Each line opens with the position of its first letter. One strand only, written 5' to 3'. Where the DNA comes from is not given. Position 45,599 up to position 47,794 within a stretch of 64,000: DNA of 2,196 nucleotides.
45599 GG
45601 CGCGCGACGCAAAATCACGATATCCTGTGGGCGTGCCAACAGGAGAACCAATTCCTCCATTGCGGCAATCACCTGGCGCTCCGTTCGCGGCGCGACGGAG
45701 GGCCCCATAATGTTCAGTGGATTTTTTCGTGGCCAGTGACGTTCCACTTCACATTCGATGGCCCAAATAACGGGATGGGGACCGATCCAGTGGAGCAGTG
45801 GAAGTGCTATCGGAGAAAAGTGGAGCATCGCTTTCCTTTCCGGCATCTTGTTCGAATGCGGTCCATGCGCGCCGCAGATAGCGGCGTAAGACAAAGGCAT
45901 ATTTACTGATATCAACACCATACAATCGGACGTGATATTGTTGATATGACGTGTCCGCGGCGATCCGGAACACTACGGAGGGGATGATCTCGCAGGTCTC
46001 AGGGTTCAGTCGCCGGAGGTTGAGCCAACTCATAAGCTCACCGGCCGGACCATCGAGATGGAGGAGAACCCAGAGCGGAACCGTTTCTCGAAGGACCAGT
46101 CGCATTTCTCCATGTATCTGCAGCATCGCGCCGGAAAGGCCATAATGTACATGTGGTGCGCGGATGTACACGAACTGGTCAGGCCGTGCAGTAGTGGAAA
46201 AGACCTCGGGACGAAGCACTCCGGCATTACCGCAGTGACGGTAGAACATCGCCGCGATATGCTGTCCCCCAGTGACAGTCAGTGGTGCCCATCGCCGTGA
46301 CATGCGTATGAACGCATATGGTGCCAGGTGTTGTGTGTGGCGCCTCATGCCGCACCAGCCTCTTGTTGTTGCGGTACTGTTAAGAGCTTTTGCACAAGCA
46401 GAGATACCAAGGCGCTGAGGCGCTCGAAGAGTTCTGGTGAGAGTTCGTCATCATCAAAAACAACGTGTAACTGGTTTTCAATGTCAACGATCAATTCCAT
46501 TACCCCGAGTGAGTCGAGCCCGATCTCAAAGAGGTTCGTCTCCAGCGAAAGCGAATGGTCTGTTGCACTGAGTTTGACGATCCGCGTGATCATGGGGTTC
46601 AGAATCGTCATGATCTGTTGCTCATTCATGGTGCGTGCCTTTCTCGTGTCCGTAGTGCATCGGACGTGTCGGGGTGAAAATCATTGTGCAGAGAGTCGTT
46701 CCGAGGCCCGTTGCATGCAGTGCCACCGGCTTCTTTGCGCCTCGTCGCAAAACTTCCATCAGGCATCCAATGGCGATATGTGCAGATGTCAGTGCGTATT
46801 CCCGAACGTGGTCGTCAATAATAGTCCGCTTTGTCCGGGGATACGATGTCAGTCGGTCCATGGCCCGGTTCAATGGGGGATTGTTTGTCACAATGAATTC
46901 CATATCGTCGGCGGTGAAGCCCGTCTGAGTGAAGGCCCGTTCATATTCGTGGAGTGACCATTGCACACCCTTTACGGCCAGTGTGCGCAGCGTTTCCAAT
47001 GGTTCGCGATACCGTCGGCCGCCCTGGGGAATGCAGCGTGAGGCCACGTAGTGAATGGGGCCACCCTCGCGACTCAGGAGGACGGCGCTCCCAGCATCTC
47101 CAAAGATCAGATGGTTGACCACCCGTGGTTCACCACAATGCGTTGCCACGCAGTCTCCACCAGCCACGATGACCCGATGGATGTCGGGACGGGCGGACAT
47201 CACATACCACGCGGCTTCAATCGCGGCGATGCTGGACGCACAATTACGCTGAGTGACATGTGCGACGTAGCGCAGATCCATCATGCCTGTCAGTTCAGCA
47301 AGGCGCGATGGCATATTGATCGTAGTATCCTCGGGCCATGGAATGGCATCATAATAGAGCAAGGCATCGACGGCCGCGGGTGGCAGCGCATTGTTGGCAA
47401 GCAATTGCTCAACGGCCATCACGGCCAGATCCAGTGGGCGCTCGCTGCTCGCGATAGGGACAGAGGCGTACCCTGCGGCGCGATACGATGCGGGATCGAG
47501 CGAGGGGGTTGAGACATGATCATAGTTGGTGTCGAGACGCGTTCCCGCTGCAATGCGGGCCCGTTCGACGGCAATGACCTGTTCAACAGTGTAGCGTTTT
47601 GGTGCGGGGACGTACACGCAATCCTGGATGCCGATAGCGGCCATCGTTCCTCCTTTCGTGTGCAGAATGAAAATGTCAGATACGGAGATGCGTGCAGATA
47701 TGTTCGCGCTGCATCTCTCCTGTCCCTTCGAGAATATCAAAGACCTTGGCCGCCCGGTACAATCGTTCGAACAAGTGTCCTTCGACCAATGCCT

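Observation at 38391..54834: Orphan 18-gene biosynthetic operon without PKS or NRPS, built around a free ACP, on a lower-G+C island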

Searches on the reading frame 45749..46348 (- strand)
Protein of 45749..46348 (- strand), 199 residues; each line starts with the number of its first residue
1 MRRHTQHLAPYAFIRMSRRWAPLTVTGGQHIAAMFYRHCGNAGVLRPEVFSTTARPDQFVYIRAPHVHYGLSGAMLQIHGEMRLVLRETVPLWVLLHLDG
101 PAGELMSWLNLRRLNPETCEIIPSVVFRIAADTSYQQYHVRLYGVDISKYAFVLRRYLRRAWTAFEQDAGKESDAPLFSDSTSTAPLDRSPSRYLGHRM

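Call 4: search_protein_families(library=pfam, proteins=[window:45749-46348:-], max_evalue=0.01)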
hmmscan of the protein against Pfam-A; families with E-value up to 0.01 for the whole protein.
window:45749-46348:- (199 aa): 0 families

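Call 28: search_protein_families(library=pfam, proteins=[window:45749-46348:-], max_evalue=10)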
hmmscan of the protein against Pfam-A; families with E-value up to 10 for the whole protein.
window:45749-46348:- (199 aa): 1 family
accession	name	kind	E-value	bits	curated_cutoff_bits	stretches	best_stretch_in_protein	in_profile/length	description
PF19637.4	DUF6140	-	0.012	16.1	27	1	19-40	32-53/69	Family of unknown function (DUF6140)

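Call 57: find_homologous_proteins(query=window:45749-46348:-, max_evalue=0.01)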
Query window:45749-46348:- (199 aa): 2 proteins with E <= 0.01 among 116 candidates.
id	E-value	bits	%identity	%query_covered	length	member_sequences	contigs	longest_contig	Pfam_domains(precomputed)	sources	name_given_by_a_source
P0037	2.2e-72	261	100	59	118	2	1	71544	-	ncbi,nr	ncbi:MAG: hypothetical protein HYV02_08040 [Deltaproteobacteria bacterium]|nr:hypothetical protein [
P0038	1.5e-54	202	53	89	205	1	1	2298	-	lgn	-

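Call 65: predict_structure(alignment_id=A4)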
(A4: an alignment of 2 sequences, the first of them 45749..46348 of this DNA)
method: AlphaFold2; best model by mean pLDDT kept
length: 199 residues; sequences in the alignment: 2
mean_pLDDT: 47.0   pTM: 0.46
mean pLDDT of the five models: 47.0, 42.1, 41.0, 37.0, 31.4
residues with pLDDT >= 90: 0; 70-90: 35; 50-70: 51; < 50: 113
segments of 3 or more residues with pLDDT < 50: 1-57, 126-131, 153-199
pLDDT, mean of each block of 10 residues (from residue 1): 29 23 26 32 29 42 60 70 67 61 60 81 60 66 76 41 32 28 25 27
secondary structure, 60 per line:
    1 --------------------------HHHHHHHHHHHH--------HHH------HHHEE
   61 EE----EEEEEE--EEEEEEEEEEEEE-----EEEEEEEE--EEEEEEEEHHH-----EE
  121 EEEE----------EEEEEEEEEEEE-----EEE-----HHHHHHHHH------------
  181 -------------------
elements in order: H27-38 E59-62 E67-72 E75-87 E93-100 E103-110 E119-124 E135-146 E152-154 H160-168

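Call 69: fold_search(model_id=the predicted structure, library=pdb)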
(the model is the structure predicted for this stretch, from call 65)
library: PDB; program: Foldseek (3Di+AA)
matches with E <= 10: 338; with E <= 0.001: 0
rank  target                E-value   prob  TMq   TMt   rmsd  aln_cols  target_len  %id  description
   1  5mr6_A                6.1e-02  0.99  0.37  0.20   3.7       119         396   13  XiaF from Streptomyces sp. in complex with FADH2 and Glycerol (released 2017-06-28)
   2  2or0_A                6.8e-02  0.92  0.32  0.19   6.7       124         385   13  Structural Genomics, the crystal structure of a putative hydroxylase from Rhodococcus sp. RHA1 (released 2007-03-06)
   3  4rm7                  7.2e-02  0.99  0.37  0.21   3.2       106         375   15  The crystal structure of acyl-COA dehydrogenase from Slackia heliotrinireducens DSM 20476 (released 2014-12-24)
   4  8v3u_A                9.1e-02  0.93  0.32  0.18   4.9       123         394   14  ACAD11 D220A with 4-hydroxyvaleryl-CoA (released 2024-12-11)
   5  3swo_A                9.6e-02  0.97  0.30  0.17   3.5        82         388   10  Crystal structure of a glutaryl-coa dehydrogenase from mycobacterium smegmatis in complex with FADH2 (released 2011-08-03)
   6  4x28_C                1.1e-01  0.90  0.28  0.17   4.5        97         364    9  Crystal structure of the ChsE4-ChsE5 complex from Mycobacterium tuberculosis (released 2015-02-18)
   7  5lvu                  1.2e-01  0.89  0.33  0.18   4.7       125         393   14  XiaF (apo) from Streptomyces sp. (released 2017-06-28)
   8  2or0_B                1.3e-01  0.77  0.30  0.16   7.0       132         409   15  Structural Genomics, the crystal structure of a putative hydroxylase from Rhodococcus sp. RHA1 (released 2007-03-06)
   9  7f74_A                1.8e-01  0.90  0.32  0.19   4.1       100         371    9  Rv3094c in complex with FMN. (released 2022-06-29)
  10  4x28_A                1.8e-01  0.82  0.32  0.18   8.8       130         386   10  Crystal structure of the ChsE4-ChsE5 complex from Mycobacterium tuberculosis (released 2015-02-18)
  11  7f70                  2.0e-01  0.87  0.32  0.19   4.3       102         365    9  Crystal structure of Rv3094c (released 2022-06-29)
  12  3r7k_D                2.0e-01  0.84  0.33  0.19   6.3       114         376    9  Crystal structure of a probable acyl CoA dehydrogenase from Mycobacterium abscessus ATCC 19977 / DSM 44196 (released 2011-04-13)
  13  4zyj_D                2.3e-01  0.87  0.34  0.20   4.7       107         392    8  Streptomyces peucetius nitrososynthase dnmZ in TDP-bound state (released 2015-10-14)
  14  3r7k_A                2.3e-01  0.63  0.29  0.17   7.8       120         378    8  Crystal structure of a probable acyl CoA dehydrogenase from Mycobacterium abscessus ATCC 19977 / DSM 44196 (released 2011-04-13)
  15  4x28_B                2.4e-01  0.84  0.39  0.22   5.6       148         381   11  Crystal structure of the ChsE4-ChsE5 complex from Mycobacterium tuberculosis (released 2015-02-18)
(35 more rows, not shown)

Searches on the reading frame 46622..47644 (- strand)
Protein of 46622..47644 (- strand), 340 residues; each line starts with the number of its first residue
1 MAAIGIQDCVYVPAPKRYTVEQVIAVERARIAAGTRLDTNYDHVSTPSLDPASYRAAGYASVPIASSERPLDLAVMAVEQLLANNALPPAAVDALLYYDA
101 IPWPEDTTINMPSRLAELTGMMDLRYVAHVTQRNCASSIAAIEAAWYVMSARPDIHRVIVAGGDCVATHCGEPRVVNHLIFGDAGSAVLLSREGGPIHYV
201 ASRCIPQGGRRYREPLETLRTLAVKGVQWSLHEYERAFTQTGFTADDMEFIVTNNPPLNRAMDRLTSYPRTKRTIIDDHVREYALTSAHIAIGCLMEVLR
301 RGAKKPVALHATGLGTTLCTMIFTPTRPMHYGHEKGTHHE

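Call 28: search_protein_families(library=pfam, proteins=[window:46622-47644:-], max_evalue=10)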
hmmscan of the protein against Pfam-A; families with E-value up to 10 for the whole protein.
window:46622-47644:- (340 aa): 2 families
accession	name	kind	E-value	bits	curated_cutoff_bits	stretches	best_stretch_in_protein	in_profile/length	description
PF08545.16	ACP_syn_III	-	2.4e-05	24.5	24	1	132-194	4-65/80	3-Oxoacyl-[acyl-carrier-protein (ACP)] synthase III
PF00108.29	Thiolase_N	-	0.0074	16.1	26.4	1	67-163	20-111/260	Thiolase, N-terminal domain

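Call 29: search_protein_families(library=ncbifam, proteins=[window:46622-47644:-], max_evalue=0.1)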
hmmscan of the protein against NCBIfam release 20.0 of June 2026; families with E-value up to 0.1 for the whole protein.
window:46622-47644:- (340 aa): 11 families
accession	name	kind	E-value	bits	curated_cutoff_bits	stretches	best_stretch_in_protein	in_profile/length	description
NF005308.0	PRK06840.1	equivalog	1.2e-08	34.3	315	1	65-205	47-187/339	3-oxoacyl-ACP synthase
TIGR01930.1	AcCoA-C-Actrans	subfamily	2.9e-05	23.2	240.55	1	67-163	18-109/385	acetyl-CoA C-acyltransferase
NF006516.0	PRK08963.1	equivalog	4.3e-05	22.5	560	1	70-163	37-125/436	acetyl-CoA C-acyltransferase FadI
NF006829.0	PRK09352.1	subfamily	8.9e-05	21.6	249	1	67-197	50-175/322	beta-ketoacyl-ACP synthase 3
NF006030.0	PRK08170.1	equivalog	0.00013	20.8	593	1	70-163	34-122/434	acetyl-CoA C-acetyltransferase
TIGR02446.1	FadI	equivalog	0.0012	18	711.55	1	71-163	32-120/430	acetyl-CoA C-acyltransferase FadI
NF004853.0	PRK06205.1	subfamily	0.004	16.2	551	1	70-163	26-114/404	acetyl-CoA C-acetyltransferase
NF005703.0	PRK07515.1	equivalog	0.0051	15.7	304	1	72-193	98-213/373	beta-ketoacyl-ACP synthase III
NF005865.0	PRK07801.1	equivalog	0.024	13.9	591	1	69-163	25-115/382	acetyl-CoA C-acetyltransferase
NF005892.0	PRK07855.1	subfamily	0.042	12.7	469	1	66-148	22-97/390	lipid-transfer protein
NF005033.0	PRK06445.1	equivalog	0.048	12.8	511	1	69-163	32-122/395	acetyl-CoA C-acetyltransferase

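Call 40: search_solved_structures(query=window:46622-47644:-, max_evalue=1, show_alignments=3)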
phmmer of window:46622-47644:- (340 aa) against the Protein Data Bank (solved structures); distinct sequences matched with E-value up to 1: 12.
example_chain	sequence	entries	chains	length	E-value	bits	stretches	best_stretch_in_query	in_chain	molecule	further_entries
4xs7_A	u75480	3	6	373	0.00041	23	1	59-196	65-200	Daunorubicin-doxorubicin polyketide synthase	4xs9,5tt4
5wgc_A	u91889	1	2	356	0.00055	22.5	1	59-196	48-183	Daunorubicin-doxorubicin polyketide synthase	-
4xsa_A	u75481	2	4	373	0.00057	22.5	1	59-196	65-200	Daunorubicin-doxorubicin polyketide synthase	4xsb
7vyu_A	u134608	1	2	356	0.026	17.1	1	128-201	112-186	3-oxoacyl-ACP synthase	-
3ss6_A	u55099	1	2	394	0.05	16.1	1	68-164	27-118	Acetyl-CoA acetyltransferase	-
8bnu_A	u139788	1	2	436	0.067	15.7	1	71-147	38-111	3-ketoacyl-CoA thiolase FadI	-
8bnr_A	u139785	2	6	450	0.072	15.6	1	71-147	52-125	3-ketoacyl-CoA thiolase FadI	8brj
4v2p_A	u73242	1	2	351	0.27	13.7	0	131-191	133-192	KETOSYNTHASE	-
7tr1_K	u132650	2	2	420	0.36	13.3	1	152-220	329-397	Kinesin-like protein,Kinesin-1 heavy chain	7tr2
7lff_A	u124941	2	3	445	0.4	13.1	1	152-220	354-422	Kinesin-like protein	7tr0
7tqx_K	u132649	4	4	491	0.43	13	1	152-221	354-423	Kinesin-like protein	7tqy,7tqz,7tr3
8gqg_A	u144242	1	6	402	0.48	12.9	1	68-212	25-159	Thiolase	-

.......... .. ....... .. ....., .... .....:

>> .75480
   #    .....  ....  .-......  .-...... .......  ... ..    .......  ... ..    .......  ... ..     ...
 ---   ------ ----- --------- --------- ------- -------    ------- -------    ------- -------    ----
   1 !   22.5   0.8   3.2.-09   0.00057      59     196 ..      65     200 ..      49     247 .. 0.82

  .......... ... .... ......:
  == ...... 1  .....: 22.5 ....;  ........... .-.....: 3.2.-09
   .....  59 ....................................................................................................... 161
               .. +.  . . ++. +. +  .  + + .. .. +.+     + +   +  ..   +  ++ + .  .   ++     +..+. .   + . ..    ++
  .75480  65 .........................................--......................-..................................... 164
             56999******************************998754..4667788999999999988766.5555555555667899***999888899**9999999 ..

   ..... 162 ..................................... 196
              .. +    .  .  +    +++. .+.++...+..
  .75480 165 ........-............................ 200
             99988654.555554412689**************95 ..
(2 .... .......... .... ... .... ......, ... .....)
